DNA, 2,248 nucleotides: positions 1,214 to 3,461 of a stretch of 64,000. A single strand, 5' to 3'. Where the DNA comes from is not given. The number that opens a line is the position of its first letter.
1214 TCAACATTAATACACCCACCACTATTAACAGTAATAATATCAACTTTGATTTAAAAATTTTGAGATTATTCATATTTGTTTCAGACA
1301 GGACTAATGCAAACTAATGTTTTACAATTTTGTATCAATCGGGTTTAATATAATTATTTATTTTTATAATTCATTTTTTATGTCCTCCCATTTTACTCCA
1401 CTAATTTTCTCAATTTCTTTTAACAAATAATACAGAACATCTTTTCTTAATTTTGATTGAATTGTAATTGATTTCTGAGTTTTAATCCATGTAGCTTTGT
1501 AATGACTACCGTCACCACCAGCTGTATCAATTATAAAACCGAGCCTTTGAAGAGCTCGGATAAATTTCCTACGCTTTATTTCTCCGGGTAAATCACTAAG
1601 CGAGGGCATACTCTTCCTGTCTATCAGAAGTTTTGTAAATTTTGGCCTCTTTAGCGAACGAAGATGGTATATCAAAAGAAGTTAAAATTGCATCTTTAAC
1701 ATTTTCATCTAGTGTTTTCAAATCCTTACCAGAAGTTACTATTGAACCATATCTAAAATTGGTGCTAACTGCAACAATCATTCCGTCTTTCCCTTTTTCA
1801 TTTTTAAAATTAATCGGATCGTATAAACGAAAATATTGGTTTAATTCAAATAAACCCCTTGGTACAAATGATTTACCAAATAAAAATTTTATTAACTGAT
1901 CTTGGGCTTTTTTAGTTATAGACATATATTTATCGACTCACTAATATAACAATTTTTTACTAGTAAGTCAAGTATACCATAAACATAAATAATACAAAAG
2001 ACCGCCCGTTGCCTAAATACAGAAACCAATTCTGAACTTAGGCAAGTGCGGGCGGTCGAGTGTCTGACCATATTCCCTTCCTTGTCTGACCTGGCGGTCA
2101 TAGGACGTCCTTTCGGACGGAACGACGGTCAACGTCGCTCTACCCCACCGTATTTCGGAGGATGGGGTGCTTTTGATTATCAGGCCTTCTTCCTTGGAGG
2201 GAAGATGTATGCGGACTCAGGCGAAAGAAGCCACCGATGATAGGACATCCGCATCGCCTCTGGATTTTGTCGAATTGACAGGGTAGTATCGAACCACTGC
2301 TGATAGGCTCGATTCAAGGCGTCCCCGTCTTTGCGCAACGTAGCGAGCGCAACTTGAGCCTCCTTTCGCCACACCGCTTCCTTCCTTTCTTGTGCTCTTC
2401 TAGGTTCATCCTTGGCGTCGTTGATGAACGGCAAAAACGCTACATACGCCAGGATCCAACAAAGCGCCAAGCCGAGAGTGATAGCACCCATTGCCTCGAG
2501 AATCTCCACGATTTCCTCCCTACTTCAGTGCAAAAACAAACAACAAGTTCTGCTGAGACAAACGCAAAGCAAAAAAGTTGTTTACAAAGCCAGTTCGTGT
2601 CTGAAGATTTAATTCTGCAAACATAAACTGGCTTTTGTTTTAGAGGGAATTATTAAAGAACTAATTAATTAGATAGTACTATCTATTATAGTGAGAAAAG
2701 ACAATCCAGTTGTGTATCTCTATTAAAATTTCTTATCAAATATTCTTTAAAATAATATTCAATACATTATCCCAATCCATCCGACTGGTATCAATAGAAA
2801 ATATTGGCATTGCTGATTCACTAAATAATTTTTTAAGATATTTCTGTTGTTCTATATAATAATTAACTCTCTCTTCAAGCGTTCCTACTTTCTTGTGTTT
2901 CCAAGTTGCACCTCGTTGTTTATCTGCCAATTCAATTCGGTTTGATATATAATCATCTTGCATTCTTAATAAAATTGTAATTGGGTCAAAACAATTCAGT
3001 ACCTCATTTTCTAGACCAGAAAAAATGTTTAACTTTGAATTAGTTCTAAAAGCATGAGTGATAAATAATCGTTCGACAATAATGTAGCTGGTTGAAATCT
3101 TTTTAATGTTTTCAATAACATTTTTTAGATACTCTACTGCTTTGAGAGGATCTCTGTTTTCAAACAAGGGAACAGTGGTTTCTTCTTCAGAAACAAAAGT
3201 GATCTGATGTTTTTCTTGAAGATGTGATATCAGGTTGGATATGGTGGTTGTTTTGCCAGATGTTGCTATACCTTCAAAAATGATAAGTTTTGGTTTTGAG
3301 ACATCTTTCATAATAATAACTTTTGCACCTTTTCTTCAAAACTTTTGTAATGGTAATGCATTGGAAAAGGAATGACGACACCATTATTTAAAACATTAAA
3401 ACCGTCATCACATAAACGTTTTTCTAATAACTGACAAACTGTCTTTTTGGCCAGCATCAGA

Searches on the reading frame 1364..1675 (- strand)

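Call 45: search_protein_families(library=pfam, proteins=[window:1364-1675:-], max_evalue=0.001)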
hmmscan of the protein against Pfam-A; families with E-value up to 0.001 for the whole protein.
window:1364-1675:- (103 aa): 1 family
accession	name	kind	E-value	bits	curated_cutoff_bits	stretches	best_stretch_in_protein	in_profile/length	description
PF07927.17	HicA_toxin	-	4.4e-06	27.2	27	1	36-93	2-57/58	HicA toxin of bacterial toxin-antitoxin,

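Call 102: search_protein_families(library=padloc, proteins=[window:1364-1675:-], max_evalue=0.01)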
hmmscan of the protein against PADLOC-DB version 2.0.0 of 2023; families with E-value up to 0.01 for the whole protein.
window:1364-1675:- (103 aa): 0 families

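Call 103: search_protein_families(library=ncbifam, proteins=[window:1364-1675:-], max_evalue=0.01)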
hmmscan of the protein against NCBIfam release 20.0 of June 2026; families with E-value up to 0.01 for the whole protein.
window:1364-1675:- (103 aa): 0 families

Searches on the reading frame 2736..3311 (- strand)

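Call 45: search_protein_families(library=pfam, proteins=[window:2736-3311:-], max_evalue=0.001)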
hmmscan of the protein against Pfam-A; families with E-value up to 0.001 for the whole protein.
window:2736-3311:- (191 aa): 0 families

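Call 102: search_protein_families(library=padloc, proteins=[window:2736-3311:-], max_evalue=0.01)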
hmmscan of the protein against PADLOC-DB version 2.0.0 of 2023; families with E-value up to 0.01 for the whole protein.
window:2736-3311:- (191 aa): 2 families
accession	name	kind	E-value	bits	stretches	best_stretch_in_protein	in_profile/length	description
PDLC02911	VakA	-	4.6e-05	22.1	1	9-183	4-155/163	-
PDLC04140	mad8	-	0.00017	19.2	1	3-165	23-113/314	mads_8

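Call 103: search_protein_families(library=ncbifam, proteins=[window:2736-3311:-], max_evalue=0.01)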
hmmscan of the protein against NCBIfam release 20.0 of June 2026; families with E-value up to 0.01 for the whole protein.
window:2736-3311:- (191 aa): 8 families
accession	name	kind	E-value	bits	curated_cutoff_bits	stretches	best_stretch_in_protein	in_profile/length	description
TIGR00041.1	DTMP_kinase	equivalog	4.8e-08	32.9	83.25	1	7-47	4-44/196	dTMP kinase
NF005250.0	PRK06761.1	equivalog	4.6e-05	22.6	270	1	7-48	3-45/282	hypothetical protein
NF041053.1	CobW_rel_Se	equivalog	0.002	17.8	180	1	8-45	2-39/195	CobW-related selenoprotein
NF005255.0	PRK06762.2-2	equivalog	0.0024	17.9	140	1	7-85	3-80/163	hypothetical protein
NF041000.1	ATPase_ComGA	equivalog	0.0034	16.4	300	1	8-39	129-160/267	competence type IV pilus ATPase ComGA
TIGR01420.1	pilT_fam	subfamily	0.0038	16.5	319.1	1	8-52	123-167/343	PilT/PilU family type 4a pilus ATPase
TIGR00064.1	ftsY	equivalog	0.004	16.5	260.7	1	5-40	77-112/279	signal recognition particle-docking protein FtsY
NF003122.0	PRK04040.1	equivalog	0.0097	15.4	155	0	8-133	3-134/189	adenylate kinase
